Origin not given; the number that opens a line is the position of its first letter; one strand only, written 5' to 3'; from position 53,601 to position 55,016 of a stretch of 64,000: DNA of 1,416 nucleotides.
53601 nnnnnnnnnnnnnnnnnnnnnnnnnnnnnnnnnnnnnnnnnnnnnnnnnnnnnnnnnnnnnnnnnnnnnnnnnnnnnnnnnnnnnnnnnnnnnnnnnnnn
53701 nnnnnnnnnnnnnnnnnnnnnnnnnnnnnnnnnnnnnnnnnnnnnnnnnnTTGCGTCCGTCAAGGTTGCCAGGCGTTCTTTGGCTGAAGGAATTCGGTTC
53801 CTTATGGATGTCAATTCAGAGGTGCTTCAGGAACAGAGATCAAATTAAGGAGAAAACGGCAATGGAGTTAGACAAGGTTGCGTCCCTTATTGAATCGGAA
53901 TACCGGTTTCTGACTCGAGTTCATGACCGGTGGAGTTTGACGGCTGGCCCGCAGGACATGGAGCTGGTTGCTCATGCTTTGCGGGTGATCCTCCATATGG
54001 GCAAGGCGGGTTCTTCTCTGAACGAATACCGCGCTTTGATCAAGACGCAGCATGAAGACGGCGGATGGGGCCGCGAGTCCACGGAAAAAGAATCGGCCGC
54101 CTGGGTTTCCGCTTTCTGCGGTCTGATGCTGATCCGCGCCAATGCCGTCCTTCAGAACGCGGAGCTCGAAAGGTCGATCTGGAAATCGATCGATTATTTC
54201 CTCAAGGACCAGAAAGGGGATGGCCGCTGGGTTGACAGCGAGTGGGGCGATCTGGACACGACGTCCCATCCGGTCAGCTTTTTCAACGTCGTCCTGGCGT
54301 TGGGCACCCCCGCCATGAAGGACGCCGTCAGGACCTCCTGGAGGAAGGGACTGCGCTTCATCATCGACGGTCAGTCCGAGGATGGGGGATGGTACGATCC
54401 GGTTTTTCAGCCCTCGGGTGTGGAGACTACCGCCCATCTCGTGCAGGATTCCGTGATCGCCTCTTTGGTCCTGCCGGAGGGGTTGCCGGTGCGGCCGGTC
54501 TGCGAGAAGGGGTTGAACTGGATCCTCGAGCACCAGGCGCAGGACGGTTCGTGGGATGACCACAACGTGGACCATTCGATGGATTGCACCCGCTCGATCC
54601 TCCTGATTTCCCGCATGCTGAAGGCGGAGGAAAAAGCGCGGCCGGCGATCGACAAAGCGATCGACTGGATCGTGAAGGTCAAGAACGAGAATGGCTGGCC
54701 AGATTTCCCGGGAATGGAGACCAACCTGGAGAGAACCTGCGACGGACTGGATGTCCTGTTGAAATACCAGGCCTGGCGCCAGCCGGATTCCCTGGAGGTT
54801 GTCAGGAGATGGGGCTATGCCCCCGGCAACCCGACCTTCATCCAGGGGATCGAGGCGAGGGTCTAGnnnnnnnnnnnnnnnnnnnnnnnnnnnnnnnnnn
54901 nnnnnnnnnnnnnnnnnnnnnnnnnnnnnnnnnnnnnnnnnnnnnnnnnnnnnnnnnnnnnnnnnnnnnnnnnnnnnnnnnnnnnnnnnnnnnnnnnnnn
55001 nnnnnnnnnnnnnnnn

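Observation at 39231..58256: One translationally coupled operon interleaves hopanoid biosynthesis with a complete 2-aminoethylphosphonate pathway and CDP-alcohol transferases: candidate phosphonate-decorated hopanoid (or co-made phosphonolipid)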

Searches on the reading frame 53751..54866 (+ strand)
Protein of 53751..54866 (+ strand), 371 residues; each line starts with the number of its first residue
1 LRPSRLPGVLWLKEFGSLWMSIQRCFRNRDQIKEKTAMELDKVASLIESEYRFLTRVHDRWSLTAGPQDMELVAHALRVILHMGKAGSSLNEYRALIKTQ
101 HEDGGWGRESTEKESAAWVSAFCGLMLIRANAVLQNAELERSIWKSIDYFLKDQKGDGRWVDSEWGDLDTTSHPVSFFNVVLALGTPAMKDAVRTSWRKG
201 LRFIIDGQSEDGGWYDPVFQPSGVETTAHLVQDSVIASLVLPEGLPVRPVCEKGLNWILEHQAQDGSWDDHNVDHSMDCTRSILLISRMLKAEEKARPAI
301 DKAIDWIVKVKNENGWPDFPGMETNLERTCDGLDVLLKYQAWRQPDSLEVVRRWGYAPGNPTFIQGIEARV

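Call 4: search_protein_families(library=ncbifam, proteins=[window:53751-54866:+], max_evalue=0.00001)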
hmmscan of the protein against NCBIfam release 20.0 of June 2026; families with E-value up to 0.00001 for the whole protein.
window:53751-54866:+ (371 aa): 4 families
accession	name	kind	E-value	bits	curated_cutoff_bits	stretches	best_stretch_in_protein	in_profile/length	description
TIGR01787.1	squalene_cyclas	subfamily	5.2e-13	48.5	322.7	1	119-273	439-592/622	squalene/oxidosqualene cyclases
TIGR01507.1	hopene_cyclase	equivalog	3.7e-12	45.4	431.1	1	217-316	447-541/640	squalene--hopene cyclase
TIGR03463.1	osq_cycl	subfamily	1.1e-08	33.9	851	1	132-273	468-607/634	2,3-oxidosqualene cyclase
NF053823.1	SCO2321_fam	equivalog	5.1e-06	25.6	300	0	251-327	65-149/405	SCO2321 family membrane protein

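Call 6: search_protein_families(library=pfam, proteins=[window:53751-54866:+], max_evalue=0.001)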
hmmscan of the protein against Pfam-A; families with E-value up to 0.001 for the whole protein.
window:53751-54866:+ (371 aa): 4 families
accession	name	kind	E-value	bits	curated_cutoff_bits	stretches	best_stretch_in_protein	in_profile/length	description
PF13243.12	SQHop_cyclase_C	-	9.8e-12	45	26.1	1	248-316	158-226/319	Squalene-hopene cyclase C-terminal domain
PF07678.20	TED_complement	-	2.4e-05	24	22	0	93-164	69-137/312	A-macroglobulin TED domain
PF00432.27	Prenyltrans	-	9.2e-05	22.4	26.5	0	201-325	56-176/304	Prenyltransferase alpha-alpha toroid domain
PF13249.12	SQHop_cyclase_N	-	0.00027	20.7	26.2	0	256-329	6-77/291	Squalene-hopene cyclase N-terminal domain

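Call 50: find_homologous_proteins(query=window:53862-54866:+, max_evalue=0.00001)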
Query window:53862-54866:+ (334 aa): 309 proteins with E <= 0.00001 among 1608 candidates; the best 120 are listed.
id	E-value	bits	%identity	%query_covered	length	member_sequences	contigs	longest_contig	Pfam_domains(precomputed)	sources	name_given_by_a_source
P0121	7.7e-229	776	100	100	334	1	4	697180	PF07678.21,PF13243.13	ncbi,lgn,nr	ncbi:MAG: terpene cyclase/mutase family protein [Candidatus Omnitrophica bacterium]|nr:terpene cycla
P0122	2.9e-196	669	83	100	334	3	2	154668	PF07678.21,PF13243.13,PF00432.28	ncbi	-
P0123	1.6e-194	663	84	100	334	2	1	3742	PF07678.21,PF13243.13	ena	-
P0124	3.2e-194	662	84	100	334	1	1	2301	PF07678.21,PF13243.13,PF00432.28,PF13249.13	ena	-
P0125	4.3e-193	659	83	100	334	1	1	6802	PF13243.13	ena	-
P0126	1.8e-192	657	82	100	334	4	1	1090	PF13243.13,PF00432.28,PF13249.13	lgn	-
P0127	2.0e-191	653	83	100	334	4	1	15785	PF07678.21,PF13243.13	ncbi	-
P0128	1.0e-189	648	82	100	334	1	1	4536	PF07678.21,PF13243.13,PF13249.13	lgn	-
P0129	1.0e-189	648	82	100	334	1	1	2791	PF13243.13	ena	-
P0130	2.8e-189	646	81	100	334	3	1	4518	PF07678.21,PF13243.13,PF00432.28,PF13249.13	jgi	-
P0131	6.2e-189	645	81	100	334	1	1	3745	PF07678.21,PF13243.13,PF00432.28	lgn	-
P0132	2.2e-188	643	81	100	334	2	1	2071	PF13243.13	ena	-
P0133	2.8e-188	643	82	100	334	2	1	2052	PF13243.13,PF00432.28,PF13249.13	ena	-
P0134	1.3e-187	641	81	100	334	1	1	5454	PF13243.13,PF13249.13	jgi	-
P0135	3.0e-187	639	80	100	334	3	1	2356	PF13243.13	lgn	-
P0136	4.5e-187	639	81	100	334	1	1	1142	PF13243.13,PF00432.28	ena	-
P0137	5.6e-187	639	81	100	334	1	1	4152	PF07678.21,PF13243.13,PF00432.28,PF13249.13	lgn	-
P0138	3.9e-186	636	81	100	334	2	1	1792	PF07678.21,PF13243.13,PF00432.28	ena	-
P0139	4.8e-186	636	81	100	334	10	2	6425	PF07678.21,PF13243.13,PF00432.28,PF13249.13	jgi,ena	-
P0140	6.1e-186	635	80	100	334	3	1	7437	PF07678.21,PF13243.13,PF13249.13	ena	-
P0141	9.3e-186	635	79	100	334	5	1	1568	PF07678.21,PF13243.13,PF13249.13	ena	-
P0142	1.2e-185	634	80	100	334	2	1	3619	PF07678.21,PF13243.13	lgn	-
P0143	1.3e-185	634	80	100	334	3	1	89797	PF07678.21,PF13243.13,PF13249.13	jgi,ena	-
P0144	1.7e-185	634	81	100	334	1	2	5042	PF13243.13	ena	-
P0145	2.2e-185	633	81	98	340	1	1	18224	PF07678.21,PF13243.13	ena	-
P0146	7.2e-185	632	79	99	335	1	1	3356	PF13243.13,PF00432.28,PF13249.13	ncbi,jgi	-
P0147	7.8e-185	632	79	100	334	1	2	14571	PF13243.13,PF13249.13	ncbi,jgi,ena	-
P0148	1.2e-184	631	81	100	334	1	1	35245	PF07678.21,PF13243.13,PF00432.28,PF13249.13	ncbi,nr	ncbi:MAG: terpene cyclase/mutase family protein [Candidatus Omnitrophota bacterium]|nr:terpene cycla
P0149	2.7e-183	626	80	100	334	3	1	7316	PF13243.13,PF00432.28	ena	-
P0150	3.2e-183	626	79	100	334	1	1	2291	PF13243.13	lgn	-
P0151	1.2e-182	624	78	100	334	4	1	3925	PF07678.21,PF13243.13,PF00432.28,PF13249.13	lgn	-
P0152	2.1e-182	624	79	100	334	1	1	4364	PF07678.21,PF13243.13,PF00432.28,PF13249.13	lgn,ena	-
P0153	2.3e-182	623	78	100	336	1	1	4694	PF13243.13,PF00432.28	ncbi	-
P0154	2.6e-182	623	80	100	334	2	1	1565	PF07678.21,PF13243.13,PF00432.28,PF13249.13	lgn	-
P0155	3.2e-182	623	80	99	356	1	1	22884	PF13243.13,PF00432.28,PF13249.13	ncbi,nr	ncbi:MAG: terpene cyclase/mutase family protein [Candidatus Omnitrophica bacterium]|nr:terpene cycla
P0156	4.5e-182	622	78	100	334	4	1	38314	PF07678.21,PF13243.13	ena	-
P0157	1.4e-181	621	79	100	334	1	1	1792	PF07678.21,PF13243.13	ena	-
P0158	1.8e-180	617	78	100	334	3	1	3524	PF13243.13,PF00432.28,PF13249.13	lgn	-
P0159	2.2e-180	617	78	100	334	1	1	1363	PF07678.21,PF13243.13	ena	-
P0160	2.3e-180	617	78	100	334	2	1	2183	PF13243.13,PF00432.28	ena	-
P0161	2.5e-180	617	78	100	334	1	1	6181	PF13243.13,PF00432.28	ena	-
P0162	1.6e-179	614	78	100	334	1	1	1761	PF07678.21,PF13243.13,PF00432.28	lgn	-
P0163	8.6e-179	612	78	100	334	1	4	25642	PF22562.3,PF13243.13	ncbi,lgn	-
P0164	1.2e-178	611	77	100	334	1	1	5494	PF13243.13,PF00432.28,PF13249.13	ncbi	-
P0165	5.8e-178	609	77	100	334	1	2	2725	PF13243.13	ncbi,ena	-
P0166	7.1e-178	609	78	100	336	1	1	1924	PF13243.13,PF00432.28,PF13249.13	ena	-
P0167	1.3e-177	608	77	100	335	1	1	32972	PF22562.3,PF07678.21,PF13243.13,PF00432.28,PF13249.13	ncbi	-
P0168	1.0e-176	605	77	100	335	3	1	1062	PF07678.21,PF13243.13,PF00432.28,PF13249.13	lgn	-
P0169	4.2e-176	603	77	100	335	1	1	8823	PF07678.21,PF13243.13,PF00432.28,PF13249.13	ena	-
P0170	8.0e-176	602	76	100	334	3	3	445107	PF13243.13,PF13249.13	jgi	jgi:hypothetical protein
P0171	1.8e-175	601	77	100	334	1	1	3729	PF13243.13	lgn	-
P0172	6.3e-175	599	76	100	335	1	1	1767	PF22562.3,PF13243.13,PF00432.28,PF13249.13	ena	-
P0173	2.1e-172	591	75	100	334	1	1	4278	PF13243.13,PF00432.28,PF13249.13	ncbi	-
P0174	1.0e-171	588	75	100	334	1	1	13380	PF07678.21,PF13243.13,PF00432.28,PF13249.13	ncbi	-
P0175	1.7e-169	581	76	97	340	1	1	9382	PF22562.3,PF13243.13,PF00432.28,PF13249.13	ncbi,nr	ncbi:MAG: terpene cyclase/mutase family protein [Candidatus Omnitrophica bacterium]|nr:terpene cycla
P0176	6.0e-169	579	74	100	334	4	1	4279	PF13243.13,PF13249.13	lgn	-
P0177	1.2e-168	578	76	98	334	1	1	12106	PF13243.13,PF00432.28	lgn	-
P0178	1.3e-168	578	73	100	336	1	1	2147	PF13243.13,PF00432.28,PF13249.13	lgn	-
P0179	2.3e-168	577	81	90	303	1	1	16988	PF07678.21,PF13243.13,PF00432.28,PF13249.13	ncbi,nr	ncbi:MAG: terpene cyclase/mutase family protein [Candidatus Omnitrophica bacterium]|nr:terpene cycla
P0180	7.0e-167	573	75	100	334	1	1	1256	PF13243.13,PF00432.28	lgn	-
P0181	7.7e-166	569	73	98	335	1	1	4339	PF07678.21,PF13243.13,PF13249.13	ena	-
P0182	8.1e-166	569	72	98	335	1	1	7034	PF13243.13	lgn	-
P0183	1.1e-164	565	73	100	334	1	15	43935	PF13243.13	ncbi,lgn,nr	ncbi:MAG: terpene cyclase/mutase family protein [Candidatus Omnitrophica bacterium]|nr:terpene cycla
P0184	6.4e-163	559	71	98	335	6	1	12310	PF13243.13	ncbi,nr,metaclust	ncbi:MAG: hypothetical protein A3C53_07890 [Omnitrophica WOR_2 bacterium RIFCSPHIGHO2_02_FULL_68_15]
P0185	7.1e-163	559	71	98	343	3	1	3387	PF13243.13,PF13249.13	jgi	-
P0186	5.1e-162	557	70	100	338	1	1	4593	PF13243.13,PF13249.13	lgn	-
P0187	1.9e-161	555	73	98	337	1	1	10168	PF07678.21,PF13243.13,PF13249.13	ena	-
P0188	2.4e-161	554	73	98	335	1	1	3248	PF13243.13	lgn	-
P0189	3.5e-160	551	70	98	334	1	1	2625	PF07678.21,PF13243.13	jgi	-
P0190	4.2e-160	550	69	99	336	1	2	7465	PF13243.13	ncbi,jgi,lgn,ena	-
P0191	5.7e-159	547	70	98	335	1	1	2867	PF13243.13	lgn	-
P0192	1.4e-158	545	71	98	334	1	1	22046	PF07678.21,PF13243.13,PF13249.13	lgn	-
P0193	1.5e-158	545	69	99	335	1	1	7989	PF13243.13,PF13249.13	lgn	-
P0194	3.3e-158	544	70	98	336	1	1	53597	PF13243.13,PF13249.13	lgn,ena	-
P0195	3.4e-158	544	77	90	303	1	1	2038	PF07678.21,PF13243.13,PF00432.28,PF13249.13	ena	-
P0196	4.6e-158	544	69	100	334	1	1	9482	PF07678.21,PF13243.13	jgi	-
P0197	1.2e-157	542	70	99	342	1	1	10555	PF13243.13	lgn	-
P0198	5.2e-156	537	71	98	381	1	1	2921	PF13243.13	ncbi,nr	ncbi:MAG: hypothetical protein HY600_00335, partial [Candidatus Omnitrophica bacterium]|nr:hypotheti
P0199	5.6e-150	517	67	98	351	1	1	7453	PF13243.13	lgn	-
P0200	2.4e-147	508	67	98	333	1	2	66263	PF13243.13,PF13249.13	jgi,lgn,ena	-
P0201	4.5e-141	488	63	97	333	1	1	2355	PF13243.13,PF00432.28,PF13249.13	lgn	-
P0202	1.4e-139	483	63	97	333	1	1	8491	PF13243.13,PF13249.13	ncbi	-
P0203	2.9e-139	482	62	97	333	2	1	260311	PF07678.21,PF13243.13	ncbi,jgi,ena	-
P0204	4.0e-134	465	80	74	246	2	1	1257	PF13243.13,PF13249.13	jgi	jgi:squalene cyclase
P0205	6.8e-133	461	62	98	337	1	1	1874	PF07678.21,PF13243.13,PF00432.28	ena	-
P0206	4.7e-130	451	60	97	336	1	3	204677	PF07678.21,PF13243.13,PF13249.13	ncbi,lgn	-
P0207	1.7e-127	443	59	97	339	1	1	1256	PF13243.13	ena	-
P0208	1.1e-125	437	59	97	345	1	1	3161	PF07678.21,PF13243.13,PF00432.28,PF13249.13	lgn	-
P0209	1.8e-124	433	57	99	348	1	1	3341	PF13243.13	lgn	-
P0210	9.3e-124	431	59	96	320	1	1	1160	PF13243.13,PF13249.13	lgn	-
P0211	2.2e-123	429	69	80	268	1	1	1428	PF13243.13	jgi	-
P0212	1.1e-122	427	57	97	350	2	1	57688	PF13243.13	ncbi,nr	ncbi:MAG: terpene cyclase/mutase family protein [Candidatus Omnitrophica bacterium]|nr:terpene cycla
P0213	2.4e-121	423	58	96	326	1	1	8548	PF13243.13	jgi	jgi:hypothetical protein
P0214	2.6e-120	419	57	96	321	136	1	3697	PF13243.13,PF13249.13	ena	-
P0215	3.8e-120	419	57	97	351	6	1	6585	PF13243.13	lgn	-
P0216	5.1e-120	418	58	96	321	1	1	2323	PF13243.13,PF13249.13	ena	-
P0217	8.3e-120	418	55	96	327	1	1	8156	PF13243.13,PF00432.28,PF13249.13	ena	-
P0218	1.1e-119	417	58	96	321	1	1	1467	PF07678.21,PF13243.13,PF13249.13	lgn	-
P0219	1.7e-119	417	56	96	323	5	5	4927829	PF07678.21,PF13243.13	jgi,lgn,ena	jgi:hypothetical protein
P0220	1.8e-119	417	57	96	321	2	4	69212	PF07678.21,PF13243.13,PF13249.13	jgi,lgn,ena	jgi:squalene cyclase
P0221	2.2e-119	416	56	96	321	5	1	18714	PF07678.21,PF13243.13,PF13249.13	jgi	jgi:hypothetical protein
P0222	9.0e-119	414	57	96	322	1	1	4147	PF13243.13,PF13249.13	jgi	jgi:hypothetical protein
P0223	1.2e-118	414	57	96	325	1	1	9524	PF13243.13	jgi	jgi:squalene cyclase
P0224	1.5e-118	414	57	96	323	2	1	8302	PF13243.13,PF13249.13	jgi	jgi:hypothetical protein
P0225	1.8e-118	413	57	96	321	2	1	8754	PF07678.21,PF13243.13,PF13249.13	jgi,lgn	jgi:squalene cyclase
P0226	3.8e-118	412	57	96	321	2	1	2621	PF07678.21,PF13243.13,PF13249.13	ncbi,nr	ncbi:MAG: terpene cyclase/mutase family protein [Candidatus Binatia bacterium]|nr:terpene cyclase/mu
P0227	5.6e-118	412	57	96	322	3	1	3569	PF13243.13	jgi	jgi:hypothetical protein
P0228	5.6e-118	412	57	96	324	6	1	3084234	PF07678.21,PF13243.13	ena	-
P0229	7.3e-118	411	55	96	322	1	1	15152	PF13243.13,PF00432.28,PF13249.13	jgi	-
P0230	8.9e-118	411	56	96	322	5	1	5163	PF13243.13,PF13249.13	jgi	jgi:hypothetical protein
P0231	1.0e-117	411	57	96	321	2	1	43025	PF07678.21,PF13243.13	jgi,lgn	jgi:squalene cyclase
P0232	1.1e-117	411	57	96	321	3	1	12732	PF07678.21,PF13243.13,PF13249.13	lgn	-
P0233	1.9e-117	410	57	96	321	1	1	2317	PF07678.21,PF13243.13,PF13249.13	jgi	jgi:squalene cyclase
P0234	2.1e-117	410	57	96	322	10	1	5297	PF07678.21,PF13243.13,PF13249.13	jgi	jgi:hypothetical protein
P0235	2.7e-117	409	56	96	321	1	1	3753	PF07678.21,PF13243.13,PF13249.13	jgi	jgi:squalene cyclase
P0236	3.7e-117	409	56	96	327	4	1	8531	PF13243.13,PF00432.28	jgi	jgi:squalene cyclase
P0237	3.9e-117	409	57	96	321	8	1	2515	PF07678.21,PF13243.13,PF13249.13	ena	-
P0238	4.5e-117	409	56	96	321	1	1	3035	PF07678.21,PF13243.13,PF13249.13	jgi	-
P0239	4.6e-117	409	57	96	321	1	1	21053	PF13243.13,PF13249.13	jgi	jgi:hypothetical protein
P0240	4.6e-117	409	57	96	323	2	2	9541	PF07678.21,PF13243.13,PF13249.13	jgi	jgi:hypothetical protein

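Call 51: find_encoding_contigs(protein=P0206, flank=10000, max_places=1)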
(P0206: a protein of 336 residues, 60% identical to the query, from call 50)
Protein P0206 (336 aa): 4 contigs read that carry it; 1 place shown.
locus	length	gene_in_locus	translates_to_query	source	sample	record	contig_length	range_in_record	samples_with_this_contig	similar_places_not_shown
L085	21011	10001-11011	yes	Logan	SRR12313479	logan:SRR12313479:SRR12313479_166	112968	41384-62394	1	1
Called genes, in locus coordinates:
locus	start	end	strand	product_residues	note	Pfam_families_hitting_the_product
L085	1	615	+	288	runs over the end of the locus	PF01435:Peptidase_M48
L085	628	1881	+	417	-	PF05977:MFS_3, PF07690:MFS_1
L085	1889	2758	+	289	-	PF13370:Fer4_13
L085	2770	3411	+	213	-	PF00578:AhpC-TSA, PF08534:Redoxin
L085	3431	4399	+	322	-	PF02230:Abhydrolase_2 (weak), PF00326:Peptidase_S9 (weak)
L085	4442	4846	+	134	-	-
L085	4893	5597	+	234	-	PF04366:Ysc84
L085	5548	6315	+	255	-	PF13590:DUF4136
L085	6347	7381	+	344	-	PF00326:Peptidase_S9 (faint)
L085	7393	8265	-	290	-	PF01479:S4 (weak), PF00849:PseudoU_synth_2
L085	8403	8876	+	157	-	PF04972:BON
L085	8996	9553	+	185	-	PF13462:Thioredoxin_4, PF01323:DSBA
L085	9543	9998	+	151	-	PF07291:MauE, PF07681:DoxX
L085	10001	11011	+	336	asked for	PF07678:TED_complement (faint), PF13243:SQHop_cyclase_C (faint), PF13249:SQHop_cyclase_N (faint)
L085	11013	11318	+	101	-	PF00355:Rieske, PF13806:Rieske_2, PF22543:Rieske_4 (weak)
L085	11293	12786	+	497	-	PF01875:Memo, PF01871:AMMECR1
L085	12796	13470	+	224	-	-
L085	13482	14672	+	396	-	PF08495:FIST, PF10442:FIST_C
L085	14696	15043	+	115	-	PF01329:Pterin_4a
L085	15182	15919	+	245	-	-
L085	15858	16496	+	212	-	PF07638:Sigma70_ECF, PF04542:Sigma70_r2, PF04545:Sigma70_r4, PF08281:Sigma70_r4_2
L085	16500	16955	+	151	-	-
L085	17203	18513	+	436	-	PF00270:DEAD, PF04851:ResIII (weak), PF00271:Helicase_C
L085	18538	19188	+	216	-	-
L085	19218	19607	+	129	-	PF09969:DUF2203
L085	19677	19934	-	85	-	PF26291:SWIB_eIF2D (weak), PF02201:SWIB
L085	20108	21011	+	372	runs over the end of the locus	PF04055:Radical_SAM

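Call 52: find_encoding_contigs(protein=P0212, flank=10000, max_places=1)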
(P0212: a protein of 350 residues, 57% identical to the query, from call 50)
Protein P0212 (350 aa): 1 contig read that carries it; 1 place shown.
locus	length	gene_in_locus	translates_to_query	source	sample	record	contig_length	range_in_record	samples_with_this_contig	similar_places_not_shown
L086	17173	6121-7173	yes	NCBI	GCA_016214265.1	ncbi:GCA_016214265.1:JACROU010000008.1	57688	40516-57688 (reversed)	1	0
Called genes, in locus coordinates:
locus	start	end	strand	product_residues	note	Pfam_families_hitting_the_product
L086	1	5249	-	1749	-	PF01937:ARMT1-like_dom, PF23526:AprA_N (weak), PF23525:Methyltransf_36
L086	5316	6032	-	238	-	PF01066:CDP-OH_P_transf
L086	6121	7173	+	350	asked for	PF13243:SQHop_cyclase_C (faint)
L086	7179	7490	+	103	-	PF00355:Rieske, PF13806:Rieske_2, PF22543:Rieske_4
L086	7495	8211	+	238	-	PF00483:NTP_transferase, PF12804:NTP_transf_3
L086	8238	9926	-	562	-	PF13714:PEP_mutase, PF00463:ICL, PF00483:NTP_transferase (faint), PF12804:NTP_transf_3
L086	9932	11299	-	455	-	PF00501:AMP-binding (weak)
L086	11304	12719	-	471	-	PF00202:Aminotran_3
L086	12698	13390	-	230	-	PF06888:Put_Phosphatase, PF12710:HAD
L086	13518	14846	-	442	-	PF01134:GIDA, PF01262:AlaDh_PNT_C (faint), PF01266:DAO (faint), PF01494:FAD_binding_3 (faint), PF07992:Pyr_redox_2, PF12831:FAD_oxidored, PF00070:Pyr_redox, PF02852:Pyr_redox_dim, +3 more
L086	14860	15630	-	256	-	-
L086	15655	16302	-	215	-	PF03853:YjeF_N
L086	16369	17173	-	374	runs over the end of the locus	PF04055:Radical_SAM, PF06969:HemN_C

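Call 53: find_encoding_contigs(protein=P0219, flank=10000, max_places=1)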
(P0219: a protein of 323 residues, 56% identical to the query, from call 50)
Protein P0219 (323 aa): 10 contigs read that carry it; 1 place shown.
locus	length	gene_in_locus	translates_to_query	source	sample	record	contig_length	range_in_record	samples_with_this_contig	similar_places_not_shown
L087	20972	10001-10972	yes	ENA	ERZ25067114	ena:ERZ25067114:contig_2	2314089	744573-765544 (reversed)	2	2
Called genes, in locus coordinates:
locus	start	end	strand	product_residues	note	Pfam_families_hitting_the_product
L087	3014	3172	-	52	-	-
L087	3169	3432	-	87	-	PF00550:PP-binding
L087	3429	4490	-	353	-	PF00702:Hydrolase (weak)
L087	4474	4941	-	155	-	PF00583:Acetyltransf_1, PF13673:Acetyltransf_10 (weak), PF13508:Acetyltransf_7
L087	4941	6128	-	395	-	PF01861:BpsA_C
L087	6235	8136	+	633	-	PF00929:RNase_T, PF01541:GIY-YIG, PF27096:UvrC_M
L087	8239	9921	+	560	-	PF13714:PEP_mutase, PF00463:ICL (weak), PF00483:NTP_transferase (faint), PF12804:NTP_transf_3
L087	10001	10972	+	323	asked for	PF07678:TED_complement (weak), PF13243:SQHop_cyclase_C (faint)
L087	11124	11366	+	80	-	PF00355:Rieske, PF13806:Rieske_2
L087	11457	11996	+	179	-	PF04542:Sigma70_r2, PF08281:Sigma70_r4_2, PF04545:Sigma70_r4, PF22233:PhyR_sigma-like (weak)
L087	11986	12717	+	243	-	PF13490:zf-HC2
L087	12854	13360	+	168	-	PF00293:NUDIX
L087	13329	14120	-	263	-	PF02358:Trehalose_PPase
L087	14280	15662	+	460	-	PF04107:GCS2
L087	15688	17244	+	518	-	PF01839:FG-GAP (faint), PF13517:FG-GAP_3 (weak)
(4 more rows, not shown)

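Call 70: predict_structure(alignment_id=A2)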
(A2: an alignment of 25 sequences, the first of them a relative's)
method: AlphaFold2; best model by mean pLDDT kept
length: 334 residues; sequences in the alignment: 25
mean_pLDDT: 94.1   pTM: 0.91
mean pLDDT of the five models: 94.1, 93.9, 93.8, 93.6, 93.1
residues with pLDDT >= 90: 298; 70-90: 28; 50-70: 3; < 50: 5
segments of 3 or more residues with pLDDT < 50: 330-334
pLDDT, mean of each block of 10 residues (from residue 1): 89 97 97 98 94 97 98 96 97 96 98 97 89 95 97 98 97 94 88 94 94 98 98 96 97 97 98 96 97 98 93 93 69 34
secondary structure, 60 per line:
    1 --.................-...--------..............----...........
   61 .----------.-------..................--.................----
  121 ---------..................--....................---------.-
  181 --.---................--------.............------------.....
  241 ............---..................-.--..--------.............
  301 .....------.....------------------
elements in order: H3-19 H33-45 H50-61 H80-97 H100-116 H130-147 H150-169 H187-202 H211-223 H236-252 H256-273 H289-305 H312-316
